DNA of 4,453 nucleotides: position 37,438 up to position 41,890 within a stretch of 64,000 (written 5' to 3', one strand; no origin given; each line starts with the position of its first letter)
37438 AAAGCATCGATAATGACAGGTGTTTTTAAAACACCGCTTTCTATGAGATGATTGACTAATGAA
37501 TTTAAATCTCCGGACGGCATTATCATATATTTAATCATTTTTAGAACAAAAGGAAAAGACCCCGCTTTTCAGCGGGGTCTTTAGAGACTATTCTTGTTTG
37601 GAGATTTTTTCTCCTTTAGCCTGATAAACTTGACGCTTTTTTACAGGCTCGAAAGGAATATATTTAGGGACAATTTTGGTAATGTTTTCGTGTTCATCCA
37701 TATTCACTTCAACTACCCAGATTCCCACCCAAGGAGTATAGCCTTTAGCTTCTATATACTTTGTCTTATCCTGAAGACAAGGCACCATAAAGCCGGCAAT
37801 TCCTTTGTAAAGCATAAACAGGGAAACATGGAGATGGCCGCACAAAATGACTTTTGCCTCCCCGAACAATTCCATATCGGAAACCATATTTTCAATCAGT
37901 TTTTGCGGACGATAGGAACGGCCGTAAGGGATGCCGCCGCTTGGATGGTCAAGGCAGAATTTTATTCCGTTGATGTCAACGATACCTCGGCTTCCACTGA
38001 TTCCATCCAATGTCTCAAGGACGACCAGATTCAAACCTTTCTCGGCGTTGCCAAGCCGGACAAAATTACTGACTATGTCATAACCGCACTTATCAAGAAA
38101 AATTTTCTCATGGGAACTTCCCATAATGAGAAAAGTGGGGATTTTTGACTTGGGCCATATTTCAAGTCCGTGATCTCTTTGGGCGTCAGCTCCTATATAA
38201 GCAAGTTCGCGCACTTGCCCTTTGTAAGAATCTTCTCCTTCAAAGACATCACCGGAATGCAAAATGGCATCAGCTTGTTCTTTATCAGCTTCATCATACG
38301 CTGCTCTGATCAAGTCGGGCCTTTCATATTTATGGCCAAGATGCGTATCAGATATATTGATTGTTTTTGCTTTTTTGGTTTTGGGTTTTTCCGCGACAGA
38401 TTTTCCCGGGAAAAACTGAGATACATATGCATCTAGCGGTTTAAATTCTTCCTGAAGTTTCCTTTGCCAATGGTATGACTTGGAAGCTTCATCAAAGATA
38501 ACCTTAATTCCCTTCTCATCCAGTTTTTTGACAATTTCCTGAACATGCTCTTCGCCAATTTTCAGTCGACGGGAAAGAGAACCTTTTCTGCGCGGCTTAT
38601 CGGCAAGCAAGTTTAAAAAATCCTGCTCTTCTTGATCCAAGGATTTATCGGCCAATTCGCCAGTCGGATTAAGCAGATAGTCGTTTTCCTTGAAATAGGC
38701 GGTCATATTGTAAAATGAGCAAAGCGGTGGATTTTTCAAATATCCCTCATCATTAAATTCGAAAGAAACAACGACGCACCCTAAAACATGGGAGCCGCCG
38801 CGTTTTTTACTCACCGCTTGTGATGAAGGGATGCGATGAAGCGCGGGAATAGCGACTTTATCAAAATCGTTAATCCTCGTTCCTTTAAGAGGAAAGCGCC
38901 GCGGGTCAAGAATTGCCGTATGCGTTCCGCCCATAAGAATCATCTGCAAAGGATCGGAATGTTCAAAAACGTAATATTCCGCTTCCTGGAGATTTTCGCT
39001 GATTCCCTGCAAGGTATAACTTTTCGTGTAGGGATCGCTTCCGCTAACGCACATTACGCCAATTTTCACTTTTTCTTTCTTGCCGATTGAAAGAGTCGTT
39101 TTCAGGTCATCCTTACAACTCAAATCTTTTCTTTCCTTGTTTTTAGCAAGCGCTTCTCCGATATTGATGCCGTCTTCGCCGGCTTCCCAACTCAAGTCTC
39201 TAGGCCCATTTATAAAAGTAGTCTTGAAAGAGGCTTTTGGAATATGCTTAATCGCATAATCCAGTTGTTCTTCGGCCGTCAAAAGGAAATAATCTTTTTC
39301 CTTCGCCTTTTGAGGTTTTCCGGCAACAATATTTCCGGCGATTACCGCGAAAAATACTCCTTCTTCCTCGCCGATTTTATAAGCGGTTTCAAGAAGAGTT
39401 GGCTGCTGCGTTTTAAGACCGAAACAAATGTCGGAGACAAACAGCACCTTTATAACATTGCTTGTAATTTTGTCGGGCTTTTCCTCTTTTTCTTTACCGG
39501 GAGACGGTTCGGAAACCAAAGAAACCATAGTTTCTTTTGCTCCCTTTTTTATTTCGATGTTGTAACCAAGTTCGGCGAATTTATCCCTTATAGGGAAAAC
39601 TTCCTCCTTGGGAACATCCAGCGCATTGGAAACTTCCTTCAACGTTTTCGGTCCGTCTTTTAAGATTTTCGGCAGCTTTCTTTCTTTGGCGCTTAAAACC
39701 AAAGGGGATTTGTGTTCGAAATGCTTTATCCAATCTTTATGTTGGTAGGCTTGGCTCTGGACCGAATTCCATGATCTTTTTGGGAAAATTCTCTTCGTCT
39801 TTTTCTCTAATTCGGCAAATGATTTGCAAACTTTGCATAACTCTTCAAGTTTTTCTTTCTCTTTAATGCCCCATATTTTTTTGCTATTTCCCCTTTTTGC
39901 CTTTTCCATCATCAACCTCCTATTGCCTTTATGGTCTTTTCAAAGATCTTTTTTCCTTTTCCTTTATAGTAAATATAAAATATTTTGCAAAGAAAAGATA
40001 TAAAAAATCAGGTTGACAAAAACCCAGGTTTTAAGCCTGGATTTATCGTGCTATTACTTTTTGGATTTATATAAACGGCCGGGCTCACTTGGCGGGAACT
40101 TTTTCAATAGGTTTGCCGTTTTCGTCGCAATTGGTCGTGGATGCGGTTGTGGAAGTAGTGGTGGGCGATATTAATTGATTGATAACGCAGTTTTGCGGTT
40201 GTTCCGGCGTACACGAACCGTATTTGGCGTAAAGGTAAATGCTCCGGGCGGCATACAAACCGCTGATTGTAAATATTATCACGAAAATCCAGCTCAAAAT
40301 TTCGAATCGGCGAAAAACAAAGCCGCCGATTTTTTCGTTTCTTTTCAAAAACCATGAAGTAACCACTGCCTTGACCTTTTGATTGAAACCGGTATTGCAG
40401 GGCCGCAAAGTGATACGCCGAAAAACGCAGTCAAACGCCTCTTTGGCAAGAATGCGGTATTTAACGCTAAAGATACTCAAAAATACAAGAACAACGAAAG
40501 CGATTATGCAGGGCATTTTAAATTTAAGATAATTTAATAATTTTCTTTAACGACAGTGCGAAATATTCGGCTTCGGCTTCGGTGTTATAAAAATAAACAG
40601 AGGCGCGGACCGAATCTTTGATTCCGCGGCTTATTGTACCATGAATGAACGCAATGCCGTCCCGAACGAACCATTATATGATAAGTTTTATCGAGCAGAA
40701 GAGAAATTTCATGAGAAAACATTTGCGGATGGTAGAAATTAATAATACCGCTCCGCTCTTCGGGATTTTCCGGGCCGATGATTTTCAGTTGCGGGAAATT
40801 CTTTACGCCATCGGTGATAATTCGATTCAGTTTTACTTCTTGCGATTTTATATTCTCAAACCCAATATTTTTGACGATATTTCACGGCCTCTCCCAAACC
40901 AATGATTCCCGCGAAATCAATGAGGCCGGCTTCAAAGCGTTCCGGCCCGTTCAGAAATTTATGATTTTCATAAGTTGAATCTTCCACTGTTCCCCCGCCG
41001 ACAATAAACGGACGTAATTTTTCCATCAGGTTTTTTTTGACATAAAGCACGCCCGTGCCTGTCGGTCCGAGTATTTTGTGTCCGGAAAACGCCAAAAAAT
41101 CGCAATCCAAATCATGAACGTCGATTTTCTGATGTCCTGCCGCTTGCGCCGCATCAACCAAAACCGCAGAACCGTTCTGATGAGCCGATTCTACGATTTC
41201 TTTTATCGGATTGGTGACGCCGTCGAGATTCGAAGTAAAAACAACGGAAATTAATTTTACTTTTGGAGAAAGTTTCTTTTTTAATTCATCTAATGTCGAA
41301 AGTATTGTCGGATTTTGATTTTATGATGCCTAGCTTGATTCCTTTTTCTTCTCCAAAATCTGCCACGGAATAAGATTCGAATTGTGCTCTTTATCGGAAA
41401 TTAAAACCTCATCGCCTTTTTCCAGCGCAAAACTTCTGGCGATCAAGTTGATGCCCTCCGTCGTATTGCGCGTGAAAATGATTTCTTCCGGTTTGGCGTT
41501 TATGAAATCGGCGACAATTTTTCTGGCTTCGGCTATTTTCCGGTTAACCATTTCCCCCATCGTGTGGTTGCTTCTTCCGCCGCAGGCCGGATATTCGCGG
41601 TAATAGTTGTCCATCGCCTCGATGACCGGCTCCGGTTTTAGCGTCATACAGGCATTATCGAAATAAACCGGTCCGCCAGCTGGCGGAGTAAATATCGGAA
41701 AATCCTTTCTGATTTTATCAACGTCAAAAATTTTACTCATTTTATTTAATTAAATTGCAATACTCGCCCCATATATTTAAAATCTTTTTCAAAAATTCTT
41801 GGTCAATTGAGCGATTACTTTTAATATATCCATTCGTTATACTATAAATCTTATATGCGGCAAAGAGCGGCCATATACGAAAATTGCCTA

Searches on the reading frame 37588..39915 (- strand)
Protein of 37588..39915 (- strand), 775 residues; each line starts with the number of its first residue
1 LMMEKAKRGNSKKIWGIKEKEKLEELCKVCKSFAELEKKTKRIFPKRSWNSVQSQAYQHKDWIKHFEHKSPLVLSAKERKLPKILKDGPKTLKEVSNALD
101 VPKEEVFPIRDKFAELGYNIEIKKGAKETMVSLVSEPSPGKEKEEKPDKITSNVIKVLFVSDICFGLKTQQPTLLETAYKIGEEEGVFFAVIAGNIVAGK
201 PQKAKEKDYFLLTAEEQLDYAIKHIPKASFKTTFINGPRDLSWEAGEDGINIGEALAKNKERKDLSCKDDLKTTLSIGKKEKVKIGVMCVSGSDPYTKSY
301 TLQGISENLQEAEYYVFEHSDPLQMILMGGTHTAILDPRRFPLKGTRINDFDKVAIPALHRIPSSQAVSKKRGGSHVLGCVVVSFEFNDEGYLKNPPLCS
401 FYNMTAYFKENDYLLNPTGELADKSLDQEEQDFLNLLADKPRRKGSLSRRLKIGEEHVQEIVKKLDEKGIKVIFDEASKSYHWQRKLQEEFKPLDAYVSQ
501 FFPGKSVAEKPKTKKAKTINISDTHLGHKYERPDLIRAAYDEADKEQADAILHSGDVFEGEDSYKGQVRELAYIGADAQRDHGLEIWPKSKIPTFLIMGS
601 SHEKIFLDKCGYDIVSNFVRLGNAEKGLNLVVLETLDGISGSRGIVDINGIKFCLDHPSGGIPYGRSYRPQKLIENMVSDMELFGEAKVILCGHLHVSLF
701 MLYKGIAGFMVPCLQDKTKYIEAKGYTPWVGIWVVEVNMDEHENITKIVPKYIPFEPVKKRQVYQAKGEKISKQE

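Call 19: search_protein_families(library=pfam, proteins=[window:37588-39915:-], max_evalue=0.001)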
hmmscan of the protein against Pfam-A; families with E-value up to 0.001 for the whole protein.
window:37588-39915:- (775 aa): 3 families
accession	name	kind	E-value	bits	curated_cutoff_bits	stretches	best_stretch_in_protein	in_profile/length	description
PF00149.33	Metallophos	-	3.3e-08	34.6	21.5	1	519-697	4-190/191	Calcineurin-like phosphoesterase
PF01978.25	TrmB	-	2.2e-05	24.6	25.6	0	429-470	10-51/68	Sugar-specific transcriptional regulator TrmB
PF12850.12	Metallophos_2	-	0.00011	22.7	27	0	520-557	5-36/154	Calcineurin-like phosphoesterase superfamily domain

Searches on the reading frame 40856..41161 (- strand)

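Call 79: search_protein_families(library=pfam, proteins=[window:40856-41161:-], max_evalue=0.001)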
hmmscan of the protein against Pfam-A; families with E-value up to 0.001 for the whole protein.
window:40856-41161:- (101 aa): 1 family
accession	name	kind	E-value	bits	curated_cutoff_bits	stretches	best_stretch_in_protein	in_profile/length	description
PF00266.25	Aminotran_5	-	3.6e-35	122.1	21.5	1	1-98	173-270/371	Aminotransferase class-V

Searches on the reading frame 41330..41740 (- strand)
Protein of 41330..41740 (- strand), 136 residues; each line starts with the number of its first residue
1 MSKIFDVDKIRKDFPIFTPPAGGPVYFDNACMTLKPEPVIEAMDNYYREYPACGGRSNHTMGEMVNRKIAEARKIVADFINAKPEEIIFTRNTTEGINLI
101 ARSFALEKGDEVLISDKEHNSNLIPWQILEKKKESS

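Call 79: search_protein_families(library=pfam, proteins=[window:41330-41740:-], max_evalue=0.001)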
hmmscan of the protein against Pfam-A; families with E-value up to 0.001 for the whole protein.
window:41330-41740:- (136 aa): 1 family
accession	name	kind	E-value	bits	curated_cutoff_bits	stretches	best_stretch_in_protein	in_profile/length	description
PF00266.25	Aminotran_5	-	3.5e-34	118.8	21.5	1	25-133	1-112/371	Aminotransferase class-V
